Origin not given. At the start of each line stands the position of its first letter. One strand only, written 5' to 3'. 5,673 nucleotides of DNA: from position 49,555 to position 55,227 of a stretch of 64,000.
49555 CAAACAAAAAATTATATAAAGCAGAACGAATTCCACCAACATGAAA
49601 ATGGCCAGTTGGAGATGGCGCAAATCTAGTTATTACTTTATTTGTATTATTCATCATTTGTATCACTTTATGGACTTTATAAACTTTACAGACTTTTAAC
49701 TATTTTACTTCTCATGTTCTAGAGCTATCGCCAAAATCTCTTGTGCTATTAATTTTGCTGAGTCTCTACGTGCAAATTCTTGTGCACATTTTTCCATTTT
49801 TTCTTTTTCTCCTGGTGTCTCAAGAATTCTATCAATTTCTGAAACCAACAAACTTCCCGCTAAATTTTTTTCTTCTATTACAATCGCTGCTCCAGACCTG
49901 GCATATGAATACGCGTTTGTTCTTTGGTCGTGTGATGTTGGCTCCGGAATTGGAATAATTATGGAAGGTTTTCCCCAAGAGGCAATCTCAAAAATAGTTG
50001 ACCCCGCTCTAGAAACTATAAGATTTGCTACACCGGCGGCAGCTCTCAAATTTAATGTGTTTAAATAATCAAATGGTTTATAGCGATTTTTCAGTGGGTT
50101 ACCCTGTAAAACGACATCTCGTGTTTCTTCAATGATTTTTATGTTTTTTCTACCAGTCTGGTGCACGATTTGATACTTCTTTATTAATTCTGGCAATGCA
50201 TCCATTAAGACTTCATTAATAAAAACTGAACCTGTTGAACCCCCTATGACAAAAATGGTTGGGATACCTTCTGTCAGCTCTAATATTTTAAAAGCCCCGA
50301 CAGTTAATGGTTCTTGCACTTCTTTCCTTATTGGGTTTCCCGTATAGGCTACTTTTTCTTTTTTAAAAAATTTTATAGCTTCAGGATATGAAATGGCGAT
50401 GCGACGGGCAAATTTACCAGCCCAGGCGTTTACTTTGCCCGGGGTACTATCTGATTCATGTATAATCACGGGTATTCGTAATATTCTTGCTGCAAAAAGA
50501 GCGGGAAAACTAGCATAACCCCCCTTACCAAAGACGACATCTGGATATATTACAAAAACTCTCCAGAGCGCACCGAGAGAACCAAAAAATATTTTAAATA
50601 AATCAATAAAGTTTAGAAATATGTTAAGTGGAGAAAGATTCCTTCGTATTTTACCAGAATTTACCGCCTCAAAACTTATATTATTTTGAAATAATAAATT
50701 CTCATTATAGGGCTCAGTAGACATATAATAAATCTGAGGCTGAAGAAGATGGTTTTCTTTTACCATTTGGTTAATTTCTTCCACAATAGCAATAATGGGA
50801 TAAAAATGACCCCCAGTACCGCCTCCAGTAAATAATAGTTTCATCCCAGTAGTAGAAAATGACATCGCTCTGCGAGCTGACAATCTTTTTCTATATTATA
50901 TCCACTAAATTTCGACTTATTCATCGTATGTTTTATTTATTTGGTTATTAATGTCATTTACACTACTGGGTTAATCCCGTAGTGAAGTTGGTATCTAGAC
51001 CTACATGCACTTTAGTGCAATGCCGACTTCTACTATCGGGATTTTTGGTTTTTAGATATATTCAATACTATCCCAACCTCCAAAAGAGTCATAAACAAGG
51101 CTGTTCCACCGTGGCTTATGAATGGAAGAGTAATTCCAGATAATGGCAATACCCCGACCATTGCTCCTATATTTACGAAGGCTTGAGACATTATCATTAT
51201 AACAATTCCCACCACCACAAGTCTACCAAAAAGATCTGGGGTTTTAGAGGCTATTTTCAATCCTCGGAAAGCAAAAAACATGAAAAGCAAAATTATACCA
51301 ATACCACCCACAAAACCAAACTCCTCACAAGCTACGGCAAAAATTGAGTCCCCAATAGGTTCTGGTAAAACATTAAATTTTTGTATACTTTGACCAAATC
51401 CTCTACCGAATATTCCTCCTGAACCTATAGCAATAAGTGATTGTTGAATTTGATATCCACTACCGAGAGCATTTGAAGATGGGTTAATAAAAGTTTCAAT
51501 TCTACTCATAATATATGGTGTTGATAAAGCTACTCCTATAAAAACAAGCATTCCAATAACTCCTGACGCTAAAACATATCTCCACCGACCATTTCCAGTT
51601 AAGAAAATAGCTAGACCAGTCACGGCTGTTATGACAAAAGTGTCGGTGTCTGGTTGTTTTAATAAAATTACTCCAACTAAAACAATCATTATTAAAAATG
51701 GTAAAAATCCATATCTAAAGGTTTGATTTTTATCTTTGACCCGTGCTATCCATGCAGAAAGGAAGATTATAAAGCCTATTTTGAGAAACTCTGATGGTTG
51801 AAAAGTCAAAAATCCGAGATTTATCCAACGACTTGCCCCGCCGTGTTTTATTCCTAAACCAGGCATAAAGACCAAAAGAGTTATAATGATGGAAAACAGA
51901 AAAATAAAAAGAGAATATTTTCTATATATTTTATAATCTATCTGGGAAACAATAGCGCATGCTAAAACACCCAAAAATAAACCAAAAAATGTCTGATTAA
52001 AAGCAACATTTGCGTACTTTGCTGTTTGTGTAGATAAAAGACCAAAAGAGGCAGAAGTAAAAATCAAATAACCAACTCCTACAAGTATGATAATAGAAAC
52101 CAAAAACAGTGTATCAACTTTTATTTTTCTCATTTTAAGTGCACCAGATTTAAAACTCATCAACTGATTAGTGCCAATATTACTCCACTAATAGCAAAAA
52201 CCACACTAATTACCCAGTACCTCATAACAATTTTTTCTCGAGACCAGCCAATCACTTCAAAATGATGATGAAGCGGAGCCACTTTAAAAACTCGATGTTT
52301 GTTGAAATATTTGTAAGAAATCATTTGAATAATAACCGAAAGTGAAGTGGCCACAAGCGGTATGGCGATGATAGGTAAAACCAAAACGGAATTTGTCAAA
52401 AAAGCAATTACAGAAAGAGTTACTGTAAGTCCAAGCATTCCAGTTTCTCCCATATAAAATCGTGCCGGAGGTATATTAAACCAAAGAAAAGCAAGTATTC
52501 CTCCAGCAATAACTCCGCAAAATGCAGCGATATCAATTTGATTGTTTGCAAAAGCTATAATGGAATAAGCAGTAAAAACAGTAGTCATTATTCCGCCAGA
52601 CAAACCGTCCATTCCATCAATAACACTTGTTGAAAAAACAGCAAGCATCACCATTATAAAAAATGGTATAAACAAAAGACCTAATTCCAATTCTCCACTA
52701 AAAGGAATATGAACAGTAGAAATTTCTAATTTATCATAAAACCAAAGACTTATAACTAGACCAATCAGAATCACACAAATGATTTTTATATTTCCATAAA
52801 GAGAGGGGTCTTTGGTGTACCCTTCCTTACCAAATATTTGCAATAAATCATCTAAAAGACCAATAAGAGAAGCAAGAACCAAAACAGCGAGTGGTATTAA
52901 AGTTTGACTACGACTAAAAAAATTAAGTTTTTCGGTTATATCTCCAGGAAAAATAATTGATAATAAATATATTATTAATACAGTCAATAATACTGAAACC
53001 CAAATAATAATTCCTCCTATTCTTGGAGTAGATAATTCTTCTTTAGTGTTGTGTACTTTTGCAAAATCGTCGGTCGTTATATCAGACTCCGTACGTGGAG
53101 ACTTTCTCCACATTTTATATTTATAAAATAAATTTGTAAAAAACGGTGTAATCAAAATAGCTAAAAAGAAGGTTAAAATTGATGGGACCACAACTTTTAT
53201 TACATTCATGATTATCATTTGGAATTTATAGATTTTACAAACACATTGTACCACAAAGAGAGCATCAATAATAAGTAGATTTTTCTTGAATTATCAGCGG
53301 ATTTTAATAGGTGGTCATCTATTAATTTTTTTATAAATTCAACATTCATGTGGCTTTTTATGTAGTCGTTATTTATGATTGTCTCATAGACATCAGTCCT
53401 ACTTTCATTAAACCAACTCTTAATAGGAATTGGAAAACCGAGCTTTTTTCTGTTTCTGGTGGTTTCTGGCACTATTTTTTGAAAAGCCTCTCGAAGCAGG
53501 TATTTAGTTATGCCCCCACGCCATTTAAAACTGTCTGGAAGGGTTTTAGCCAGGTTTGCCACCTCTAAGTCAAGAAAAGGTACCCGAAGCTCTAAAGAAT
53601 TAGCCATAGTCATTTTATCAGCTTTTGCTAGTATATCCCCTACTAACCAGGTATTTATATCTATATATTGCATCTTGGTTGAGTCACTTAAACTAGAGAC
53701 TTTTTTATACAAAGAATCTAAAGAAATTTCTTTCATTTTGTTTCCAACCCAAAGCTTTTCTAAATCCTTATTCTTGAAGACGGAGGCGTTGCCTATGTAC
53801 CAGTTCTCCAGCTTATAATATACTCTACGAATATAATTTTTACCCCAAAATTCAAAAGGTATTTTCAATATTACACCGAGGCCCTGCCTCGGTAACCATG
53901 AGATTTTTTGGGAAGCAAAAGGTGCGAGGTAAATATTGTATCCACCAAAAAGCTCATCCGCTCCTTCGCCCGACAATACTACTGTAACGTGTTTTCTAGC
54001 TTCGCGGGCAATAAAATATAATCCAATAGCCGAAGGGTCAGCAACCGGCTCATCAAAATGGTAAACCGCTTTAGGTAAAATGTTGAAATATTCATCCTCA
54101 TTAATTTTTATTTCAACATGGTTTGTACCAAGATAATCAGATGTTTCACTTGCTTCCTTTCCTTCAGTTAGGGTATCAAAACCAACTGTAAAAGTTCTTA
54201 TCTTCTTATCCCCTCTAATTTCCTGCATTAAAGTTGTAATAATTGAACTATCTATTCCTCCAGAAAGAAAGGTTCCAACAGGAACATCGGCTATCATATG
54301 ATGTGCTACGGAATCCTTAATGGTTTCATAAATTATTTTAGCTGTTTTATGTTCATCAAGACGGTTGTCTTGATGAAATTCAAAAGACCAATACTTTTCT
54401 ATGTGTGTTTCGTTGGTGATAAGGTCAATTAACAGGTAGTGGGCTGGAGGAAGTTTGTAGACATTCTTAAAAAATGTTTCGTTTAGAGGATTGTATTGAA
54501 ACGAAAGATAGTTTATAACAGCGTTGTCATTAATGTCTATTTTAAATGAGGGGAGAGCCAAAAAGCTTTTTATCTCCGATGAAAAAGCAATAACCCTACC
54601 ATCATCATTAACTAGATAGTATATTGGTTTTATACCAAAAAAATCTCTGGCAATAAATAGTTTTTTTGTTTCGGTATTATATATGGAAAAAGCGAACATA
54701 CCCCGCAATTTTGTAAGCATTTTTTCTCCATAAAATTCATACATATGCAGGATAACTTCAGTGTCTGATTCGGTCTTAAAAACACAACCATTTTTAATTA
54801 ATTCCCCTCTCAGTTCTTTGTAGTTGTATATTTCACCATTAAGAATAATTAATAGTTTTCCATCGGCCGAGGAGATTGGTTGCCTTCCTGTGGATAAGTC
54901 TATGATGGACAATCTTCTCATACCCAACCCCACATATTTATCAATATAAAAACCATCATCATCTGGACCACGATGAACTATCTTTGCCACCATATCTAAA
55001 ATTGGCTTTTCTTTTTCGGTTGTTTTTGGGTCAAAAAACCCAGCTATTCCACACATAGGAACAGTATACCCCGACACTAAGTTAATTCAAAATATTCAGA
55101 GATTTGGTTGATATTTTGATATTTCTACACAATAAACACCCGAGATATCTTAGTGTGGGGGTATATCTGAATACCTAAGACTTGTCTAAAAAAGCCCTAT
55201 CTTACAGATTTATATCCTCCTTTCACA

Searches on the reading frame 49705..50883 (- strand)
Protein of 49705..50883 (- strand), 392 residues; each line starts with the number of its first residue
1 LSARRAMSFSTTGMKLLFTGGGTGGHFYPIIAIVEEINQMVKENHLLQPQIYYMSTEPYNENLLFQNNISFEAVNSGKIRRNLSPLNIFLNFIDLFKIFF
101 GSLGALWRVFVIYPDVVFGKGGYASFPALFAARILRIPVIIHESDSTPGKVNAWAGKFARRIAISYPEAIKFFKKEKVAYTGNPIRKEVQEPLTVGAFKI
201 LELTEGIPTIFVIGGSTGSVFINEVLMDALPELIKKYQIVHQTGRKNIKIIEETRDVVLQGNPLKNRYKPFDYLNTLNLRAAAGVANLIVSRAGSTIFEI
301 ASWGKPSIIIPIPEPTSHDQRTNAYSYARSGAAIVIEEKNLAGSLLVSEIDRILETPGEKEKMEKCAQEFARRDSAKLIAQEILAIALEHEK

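Call 93: search_protein_families(library=pfam, proteins=[window:49705-50883:-], max_evalue=0.00001)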
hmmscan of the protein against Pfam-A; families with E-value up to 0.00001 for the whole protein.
window:49705-50883:- (392 aa): 2 families
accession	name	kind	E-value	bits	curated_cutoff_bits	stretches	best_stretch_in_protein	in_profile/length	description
PF04101.22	Glyco_tran_28_C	-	2.8e-29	102.7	22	1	209-378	1-165/166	Glycosyltransferase family 28 C-terminal domain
PF03033.26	Glyco_transf_28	-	2.8e-24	86.2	26.2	1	17-164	2-139/139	Glycosyltransferase family 28 N-terminal domain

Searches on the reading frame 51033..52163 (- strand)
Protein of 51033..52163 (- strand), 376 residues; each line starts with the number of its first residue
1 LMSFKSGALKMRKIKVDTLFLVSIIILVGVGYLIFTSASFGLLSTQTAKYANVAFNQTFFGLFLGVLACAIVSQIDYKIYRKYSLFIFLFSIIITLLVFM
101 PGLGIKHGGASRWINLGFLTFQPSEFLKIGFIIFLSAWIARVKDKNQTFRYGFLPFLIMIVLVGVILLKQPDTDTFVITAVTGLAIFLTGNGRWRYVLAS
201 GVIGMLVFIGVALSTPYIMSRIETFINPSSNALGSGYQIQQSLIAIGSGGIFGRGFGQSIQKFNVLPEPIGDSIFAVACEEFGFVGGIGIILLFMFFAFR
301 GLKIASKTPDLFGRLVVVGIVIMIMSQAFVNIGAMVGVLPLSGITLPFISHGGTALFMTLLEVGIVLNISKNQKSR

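Call 93: search_protein_families(library=pfam, proteins=[window:51033-52163:-], max_evalue=0.00001)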
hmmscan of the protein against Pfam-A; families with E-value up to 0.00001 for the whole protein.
window:51033-52163:- (376 aa): 1 family
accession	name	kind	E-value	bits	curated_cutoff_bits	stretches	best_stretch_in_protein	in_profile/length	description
PF01098.24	FTSW_RODA_SPOVE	-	1.3e-94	317.5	26.4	1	20-374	4-355/356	Cell cycle protein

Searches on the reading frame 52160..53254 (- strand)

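Call 93: search_protein_families(library=pfam, proteins=[window:52160-53254:-], max_evalue=0.00001)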
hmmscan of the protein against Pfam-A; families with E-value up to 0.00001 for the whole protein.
window:52160-53254:- (364 aa): 1 family
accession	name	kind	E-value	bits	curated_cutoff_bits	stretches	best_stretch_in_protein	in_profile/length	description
PF00953.26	Glycos_transf_4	-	1.2e-22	81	27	1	121-285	4-157/160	Glycosyl transferase family 4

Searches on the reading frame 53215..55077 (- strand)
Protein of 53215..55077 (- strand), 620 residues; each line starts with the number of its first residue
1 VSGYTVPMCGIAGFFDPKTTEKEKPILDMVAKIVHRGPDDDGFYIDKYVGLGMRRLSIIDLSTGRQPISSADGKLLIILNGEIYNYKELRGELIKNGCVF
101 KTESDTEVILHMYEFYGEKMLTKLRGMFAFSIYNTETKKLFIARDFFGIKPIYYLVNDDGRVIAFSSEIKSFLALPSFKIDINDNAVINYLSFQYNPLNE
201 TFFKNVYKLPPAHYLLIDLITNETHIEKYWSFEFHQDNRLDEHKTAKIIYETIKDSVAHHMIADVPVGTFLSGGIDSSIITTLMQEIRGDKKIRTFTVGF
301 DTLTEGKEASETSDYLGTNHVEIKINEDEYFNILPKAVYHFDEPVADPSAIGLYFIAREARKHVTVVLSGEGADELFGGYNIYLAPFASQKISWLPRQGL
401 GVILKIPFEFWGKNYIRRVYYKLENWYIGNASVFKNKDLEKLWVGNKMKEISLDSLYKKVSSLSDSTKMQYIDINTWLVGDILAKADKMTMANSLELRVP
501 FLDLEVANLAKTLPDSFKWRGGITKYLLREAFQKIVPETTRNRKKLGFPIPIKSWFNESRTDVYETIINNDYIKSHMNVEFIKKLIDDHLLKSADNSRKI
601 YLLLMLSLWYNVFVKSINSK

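Call 93: search_protein_families(library=pfam, proteins=[window:53215-55077:-], max_evalue=0.00001)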
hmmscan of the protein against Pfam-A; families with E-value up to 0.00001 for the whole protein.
window:53215-55077:- (620 aa): 3 families
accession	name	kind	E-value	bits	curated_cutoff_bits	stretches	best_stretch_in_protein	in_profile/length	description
PF00733.27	Asn_synthase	-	5.4e-97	326.1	21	1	251-610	4-353/354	Asparagine synthase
PF13537.11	GATase_7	-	1.4e-43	148.2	25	1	54-174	2-123/123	Glutamine amidotransferase domain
PF13522.11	GATase_6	-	2e-37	128.6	27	1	38-168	1-130/130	Glutamine amidotransferase domain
